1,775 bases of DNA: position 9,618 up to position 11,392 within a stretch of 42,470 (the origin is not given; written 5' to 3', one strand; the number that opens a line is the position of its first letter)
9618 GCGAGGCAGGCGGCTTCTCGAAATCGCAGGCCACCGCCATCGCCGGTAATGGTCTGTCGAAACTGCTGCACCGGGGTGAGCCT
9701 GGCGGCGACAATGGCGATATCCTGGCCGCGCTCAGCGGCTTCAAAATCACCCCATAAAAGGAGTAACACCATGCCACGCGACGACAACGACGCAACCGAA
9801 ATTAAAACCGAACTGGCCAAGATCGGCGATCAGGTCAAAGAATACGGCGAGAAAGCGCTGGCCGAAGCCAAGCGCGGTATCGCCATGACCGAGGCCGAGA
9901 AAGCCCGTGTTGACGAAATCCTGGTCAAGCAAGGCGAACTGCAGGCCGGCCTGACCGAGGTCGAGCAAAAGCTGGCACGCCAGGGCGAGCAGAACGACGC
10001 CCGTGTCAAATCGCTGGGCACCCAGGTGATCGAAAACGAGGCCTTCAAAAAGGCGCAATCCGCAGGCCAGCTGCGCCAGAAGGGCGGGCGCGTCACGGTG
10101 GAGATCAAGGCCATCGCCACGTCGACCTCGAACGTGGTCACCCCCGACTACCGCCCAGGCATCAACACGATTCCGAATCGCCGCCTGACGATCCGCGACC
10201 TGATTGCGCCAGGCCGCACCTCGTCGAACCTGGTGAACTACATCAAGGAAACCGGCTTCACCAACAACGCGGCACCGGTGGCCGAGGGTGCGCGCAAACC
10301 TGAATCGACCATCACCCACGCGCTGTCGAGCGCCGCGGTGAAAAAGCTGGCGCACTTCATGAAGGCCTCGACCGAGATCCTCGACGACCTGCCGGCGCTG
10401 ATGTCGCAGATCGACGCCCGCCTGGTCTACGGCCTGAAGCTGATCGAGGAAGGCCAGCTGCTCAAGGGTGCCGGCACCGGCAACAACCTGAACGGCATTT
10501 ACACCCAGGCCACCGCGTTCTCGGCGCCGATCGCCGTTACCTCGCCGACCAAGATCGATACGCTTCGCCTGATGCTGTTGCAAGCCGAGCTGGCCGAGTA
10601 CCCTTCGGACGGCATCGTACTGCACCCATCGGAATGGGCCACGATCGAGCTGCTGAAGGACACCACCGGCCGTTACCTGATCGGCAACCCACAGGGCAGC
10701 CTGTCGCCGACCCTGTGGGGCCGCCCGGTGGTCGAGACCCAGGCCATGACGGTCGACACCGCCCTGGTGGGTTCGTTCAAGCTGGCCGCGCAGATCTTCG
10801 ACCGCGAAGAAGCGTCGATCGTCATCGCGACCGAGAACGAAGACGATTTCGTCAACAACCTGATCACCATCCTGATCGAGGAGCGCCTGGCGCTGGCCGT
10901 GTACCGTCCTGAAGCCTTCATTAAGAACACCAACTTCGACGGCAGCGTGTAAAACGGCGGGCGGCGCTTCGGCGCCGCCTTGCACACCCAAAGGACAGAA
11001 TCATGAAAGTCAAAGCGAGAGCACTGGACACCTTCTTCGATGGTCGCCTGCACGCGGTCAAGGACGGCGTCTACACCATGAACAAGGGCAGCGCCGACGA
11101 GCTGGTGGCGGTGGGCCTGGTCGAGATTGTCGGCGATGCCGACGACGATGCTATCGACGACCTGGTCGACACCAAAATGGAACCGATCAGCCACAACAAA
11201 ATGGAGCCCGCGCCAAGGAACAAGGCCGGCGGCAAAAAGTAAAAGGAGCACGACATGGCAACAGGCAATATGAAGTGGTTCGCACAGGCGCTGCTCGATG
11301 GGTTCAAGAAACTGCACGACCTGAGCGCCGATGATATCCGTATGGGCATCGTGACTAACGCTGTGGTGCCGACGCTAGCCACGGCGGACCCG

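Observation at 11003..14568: About 3.5-kb accessory cluster wedged between the major capsid gene and the head-tail connector: putative capsid/neck-displayed binding modules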

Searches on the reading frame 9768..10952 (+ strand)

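Call 5: search_protein_families(library=pfam, proteins=[window:9768-10952:+], max_evalue=0.1)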
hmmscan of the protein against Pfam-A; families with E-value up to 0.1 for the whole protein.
window:9768-10952:+ (394 aa): 2 families
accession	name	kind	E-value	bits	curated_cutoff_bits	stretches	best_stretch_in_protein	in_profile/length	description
PF05065.19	Phage_capsid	-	2.4e-54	185.1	24.2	1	122-386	3-277/280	Phage capsid family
PF00815.25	Histidinol_dh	-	0.0056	16.2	27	1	4-98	3-96/411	Histidinol dehydrogenase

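Call 6: search_protein_families(library=phrogs, proteins=[window:9768-10952:+], max_evalue=0.01)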
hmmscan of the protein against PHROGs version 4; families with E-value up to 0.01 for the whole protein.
window:9768-10952:+ (394 aa): 4 families
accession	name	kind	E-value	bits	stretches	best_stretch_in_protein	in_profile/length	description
phrog_10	-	head and packaging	2.1e-71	242.9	1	11-386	267-632/752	major head protein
phrog_35623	-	unknown function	3.5e-17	63.7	1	9-121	13-122/127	-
phrog_2263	-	head and packaging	1e-05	25.7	1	79-365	227-522/551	major head protein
phrog_15928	-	head and packaging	0.0034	18.4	1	284-363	72-157/185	major head protein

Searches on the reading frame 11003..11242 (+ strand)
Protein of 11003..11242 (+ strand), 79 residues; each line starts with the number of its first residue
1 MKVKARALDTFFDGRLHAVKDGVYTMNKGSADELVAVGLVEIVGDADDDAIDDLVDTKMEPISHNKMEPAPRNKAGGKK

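Call 5: search_protein_families(library=pfam, proteins=[window:11003-11242:+], max_evalue=0.1)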
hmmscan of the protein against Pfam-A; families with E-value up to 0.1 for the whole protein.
window:11003-11242:+ (79 aa): 0 families

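Call 6: search_protein_families(library=phrogs, proteins=[window:11003-11242:+], max_evalue=0.01)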
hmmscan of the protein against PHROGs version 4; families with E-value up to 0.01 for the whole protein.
window:11003-11242:+ (79 aa): 0 families

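Call 9: search_protein_families(library=ncbifam, proteins=[window:11003-11242:+], max_evalue=0.1)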
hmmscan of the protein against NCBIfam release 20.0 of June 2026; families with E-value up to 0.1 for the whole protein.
window:11003-11242:+ (79 aa): 0 families

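Call 84: search_dna_similar(query=window:11003-11239:+, collection=phages, mode=protein, max_evalue=0.01, max_rows=10)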
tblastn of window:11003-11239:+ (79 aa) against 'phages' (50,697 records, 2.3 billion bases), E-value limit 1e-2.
No match.
